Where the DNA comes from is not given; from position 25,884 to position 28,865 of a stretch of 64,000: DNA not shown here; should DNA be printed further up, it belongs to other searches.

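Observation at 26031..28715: Undecahaem cytochrome (about 895 aa) sharing a doubled-CXXCH N-terminal module with the nearby tetrahaem cytochrome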

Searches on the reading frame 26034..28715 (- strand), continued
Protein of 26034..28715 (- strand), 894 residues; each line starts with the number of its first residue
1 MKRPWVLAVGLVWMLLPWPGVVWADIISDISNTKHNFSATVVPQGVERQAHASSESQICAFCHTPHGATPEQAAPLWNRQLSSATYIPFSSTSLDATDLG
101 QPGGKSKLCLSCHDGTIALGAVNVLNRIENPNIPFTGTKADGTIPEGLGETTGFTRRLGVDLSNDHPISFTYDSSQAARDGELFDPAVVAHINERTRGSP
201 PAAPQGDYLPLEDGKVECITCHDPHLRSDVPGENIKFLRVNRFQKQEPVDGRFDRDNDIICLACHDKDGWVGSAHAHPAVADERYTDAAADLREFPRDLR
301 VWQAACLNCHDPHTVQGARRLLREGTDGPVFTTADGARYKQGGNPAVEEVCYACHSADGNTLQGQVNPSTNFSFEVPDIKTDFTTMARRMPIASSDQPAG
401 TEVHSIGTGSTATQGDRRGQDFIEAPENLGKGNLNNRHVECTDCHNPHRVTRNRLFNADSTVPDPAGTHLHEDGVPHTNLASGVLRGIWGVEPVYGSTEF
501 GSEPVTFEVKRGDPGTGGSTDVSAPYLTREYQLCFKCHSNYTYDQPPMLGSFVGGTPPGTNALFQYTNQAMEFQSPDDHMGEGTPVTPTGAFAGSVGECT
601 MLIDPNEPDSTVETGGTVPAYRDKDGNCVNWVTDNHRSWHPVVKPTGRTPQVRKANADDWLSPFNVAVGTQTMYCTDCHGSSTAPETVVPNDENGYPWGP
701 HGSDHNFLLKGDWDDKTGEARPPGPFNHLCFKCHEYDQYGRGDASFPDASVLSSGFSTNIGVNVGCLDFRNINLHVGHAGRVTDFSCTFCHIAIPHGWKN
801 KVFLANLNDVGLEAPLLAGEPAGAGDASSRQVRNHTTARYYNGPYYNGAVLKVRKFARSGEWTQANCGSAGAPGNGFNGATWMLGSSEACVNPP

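Call 49: find_related_loci(query=A1, collection=genome_contigs, flank=10000)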
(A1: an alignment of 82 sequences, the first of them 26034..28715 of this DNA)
Query A1 (894 aa) in genome_contigs; peptide patterns used: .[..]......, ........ (x = any residue, [..] = any of these).
600 stretches matched a pattern (row limit reached: there are more); 568 encode a relative of the query (tblastn E <= 1e-3); the best 80 are kept; 80 distinct loci.
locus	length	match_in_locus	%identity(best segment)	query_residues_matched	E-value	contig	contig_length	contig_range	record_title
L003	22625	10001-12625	73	6-894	0e+0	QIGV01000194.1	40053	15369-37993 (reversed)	MAG: Gammaproteobacteria bacterium isolate SZUA-140 Ga0063293_10000342, whole genome shotgun sequence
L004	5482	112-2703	62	6-894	0e+0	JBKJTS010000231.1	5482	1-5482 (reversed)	MAG: Gammaproteobacteria bacterium isolate ant_bin.633 k117_653395, whole genome shotgun sequence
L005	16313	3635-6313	60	1-894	0e+0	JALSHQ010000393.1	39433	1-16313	MAG: Gammaproteobacteria bacterium isolate 354-166_metabat1_scaf2bin.105 354-166_scaffold_858_c1, whole genome shotgun s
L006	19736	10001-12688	61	2-894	0e+0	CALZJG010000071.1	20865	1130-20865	MAG: uncultured Chromatiaceae bacterium isolate FCS_M_Gamma_041 genome assembly, contig: k121_527767, whole genome shotg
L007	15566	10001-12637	60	11-894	0e+0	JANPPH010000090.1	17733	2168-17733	MAG: Gammaproteobacteria bacterium isolate VAR_83_metabat_40 VAR_83_k141_6647550, whole genome shotgun sequence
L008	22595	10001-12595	59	5-873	0e+0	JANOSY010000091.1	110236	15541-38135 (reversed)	MAG: Candidatus Tenderia sp. isolate VAR_39_metabat_422 VAR_39_k141_5786152, whole genome shotgun sequence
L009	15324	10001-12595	59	5-873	0e+0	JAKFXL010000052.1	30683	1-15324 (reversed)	MAG: Gammaproteobacteria bacterium isolate ND3_Bin_17 ND3_0000267, whole genome shotgun sequence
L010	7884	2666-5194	59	24-873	0e+0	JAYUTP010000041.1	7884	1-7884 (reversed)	MAG: Candidatus Tenderia sp. isolate GL12_Up_metabinner_6 GL12_Up_metabinner_6_40, whole genome shotgun sequence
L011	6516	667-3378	55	6-894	0e+0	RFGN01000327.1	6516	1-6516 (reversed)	MAG: Gammaproteobacteria bacterium isolate J025 k99_451006, whole genome shotgun sequence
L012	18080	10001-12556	63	19-894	0e+0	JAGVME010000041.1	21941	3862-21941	MAG: Gammaproteobacteria bacterium isolate SW_26 c_000000039973, whole genome shotgun sequence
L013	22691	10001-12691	65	21-894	0e+0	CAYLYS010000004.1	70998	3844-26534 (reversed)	MAG TPA_asm: uncultured Chromatiales bacterium isolate SRP344714_co1_271 genome assembly, contig: NODE_839_length_70998_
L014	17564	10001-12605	62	6-894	0e+0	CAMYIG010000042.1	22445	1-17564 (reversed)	MAG: uncultured Gammaproteobacteria bacterium isolate FO_M_Gamma_032.1 genome assembly, contig: scaffold_2405, whole gen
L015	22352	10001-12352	52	6-890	0e+0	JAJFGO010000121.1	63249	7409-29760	MAG: Kiloniellaceae bacterium isolate OFTM296 OFTM296_120, whole genome shotgun sequence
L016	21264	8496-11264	51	9-894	0e+0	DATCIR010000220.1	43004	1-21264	MAG TPA_asm: Gammaproteobacteria bacterium isolate SMAG_U7864 k141_997748, whole genome shotgun sequence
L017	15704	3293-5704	54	27-868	0e+0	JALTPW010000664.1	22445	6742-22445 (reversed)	MAG: Chromatiales bacterium isolate S140_maxbin2_scaf2bin.116 S140_NODE_380_length_22445_cov_5.146743, whole genome shot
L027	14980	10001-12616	49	5-894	0e+0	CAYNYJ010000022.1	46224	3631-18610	MAG TPA_asm: uncultured Ectothiorhodospiraceae bacterium isolate SRP215229_co1_30 genome assembly, contig: NODE_399_leng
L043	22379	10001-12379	47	12-870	0e+0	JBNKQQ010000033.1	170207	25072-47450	MAG: Thiohalomonadales bacterium isolate G1.bin.10.orig k141_1467614, whole genome shotgun sequence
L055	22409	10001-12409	46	1-870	0e+0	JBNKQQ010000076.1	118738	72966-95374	MAG: Thiohalomonadales bacterium isolate G1.bin.10.orig k141_1529012, whole genome shotgun sequence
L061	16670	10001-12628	45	6-874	0e+0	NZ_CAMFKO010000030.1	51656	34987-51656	MAG: uncultured Dechloromonas sp. isolate SRR12456164_bin.2_metaWRAP_v1.3_MAG ERZ12289972.249, whole genome shotgun sequ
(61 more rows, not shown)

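Call 81: search_protein_families(library=pfam, proteins=[L027:7328-9541:+, L027:12645-14846:+, L055:12531-13970:+, L043:15386-17164:+], max_evalue=0.01)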
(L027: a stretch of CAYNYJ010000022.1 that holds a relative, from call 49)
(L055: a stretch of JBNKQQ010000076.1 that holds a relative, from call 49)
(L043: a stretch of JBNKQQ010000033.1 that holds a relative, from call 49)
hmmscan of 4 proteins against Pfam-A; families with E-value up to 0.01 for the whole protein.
L027:7328-9541:+ (737 aa): 4 families
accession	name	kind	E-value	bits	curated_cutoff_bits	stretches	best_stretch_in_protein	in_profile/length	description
PF10282.15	Lactonase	-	7.2e-71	239.6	21.7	5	536-673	193-331/344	Lactonase, 7-bladed beta-propeller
PF08450.18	SGL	-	1.9e-06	28.1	26.3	0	344-381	139-176/246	SMP-30/Gluconolactonase/LRE-like region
PF21959.2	DUF6923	-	4.3e-05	23.8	27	0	316-388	154-223/234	Repeat of unknown function (DUF6923)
PF01731.26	Arylesterase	-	0.0022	18.6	21.3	0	586-615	55-84/86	Arylesterase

L027:12645-14846:+ (733 aa): 4 families
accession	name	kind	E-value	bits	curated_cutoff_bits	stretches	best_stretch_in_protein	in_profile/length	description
PF10282.15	Lactonase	-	2.3e-66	224.8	21.7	7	539-671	200-334/344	Lactonase, 7-bladed beta-propeller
PF08450.18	SGL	-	4.3e-08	33.5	26.3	1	341-430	138-223/246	SMP-30/Gluconolactonase/LRE-like region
PF00400.38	WD40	-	0.00023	22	27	0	632-646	14-29/39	WD domain, G-beta repeat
PF24796.1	WDR55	-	0.00047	19.7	200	0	127-189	10-71/296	WDR55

L055:12531-13970:+ (479 aa): 0 families

L043:15386-17164:+ (592 aa): 4 families
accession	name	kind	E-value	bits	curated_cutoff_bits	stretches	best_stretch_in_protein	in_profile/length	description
PF13387.12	Lnb_N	-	2.6e-59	200.1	22.2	1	96-267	2-174/175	Lnb N-terminal periplasmic domain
PF25222.1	DUF7840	-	6.7e-55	186.6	27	1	370-591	2-224/224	Domain of unknown function (DUF7840)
PF25225.1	DUF7843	-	2e-25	89.5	25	1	2-80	2-79/79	Domain of unknown function (DUF7843)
PF25224.1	DUF7842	-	0.00022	22.3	27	1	276-365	3-96/96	Domain of unknown function (DUF7842)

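Call 90: search_solved_structures(query=A1, max_evalue=1)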
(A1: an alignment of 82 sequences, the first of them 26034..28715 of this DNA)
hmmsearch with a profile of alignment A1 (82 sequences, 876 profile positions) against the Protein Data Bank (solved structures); distinct sequences matched with E-value up to 1: 4.
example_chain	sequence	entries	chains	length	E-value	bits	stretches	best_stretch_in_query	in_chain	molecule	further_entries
7tfs_A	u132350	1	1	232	2.3e-28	102.1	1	13-226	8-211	Cytochrome c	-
9yuq_N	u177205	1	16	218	7.9e-22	80.5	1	15-224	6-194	Putative multiheme cytochrome c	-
6r6n_B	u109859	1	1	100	0.4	12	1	335-383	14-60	KustA0088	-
6r6m_B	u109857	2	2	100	0.46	11.8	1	335-383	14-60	Kusta0088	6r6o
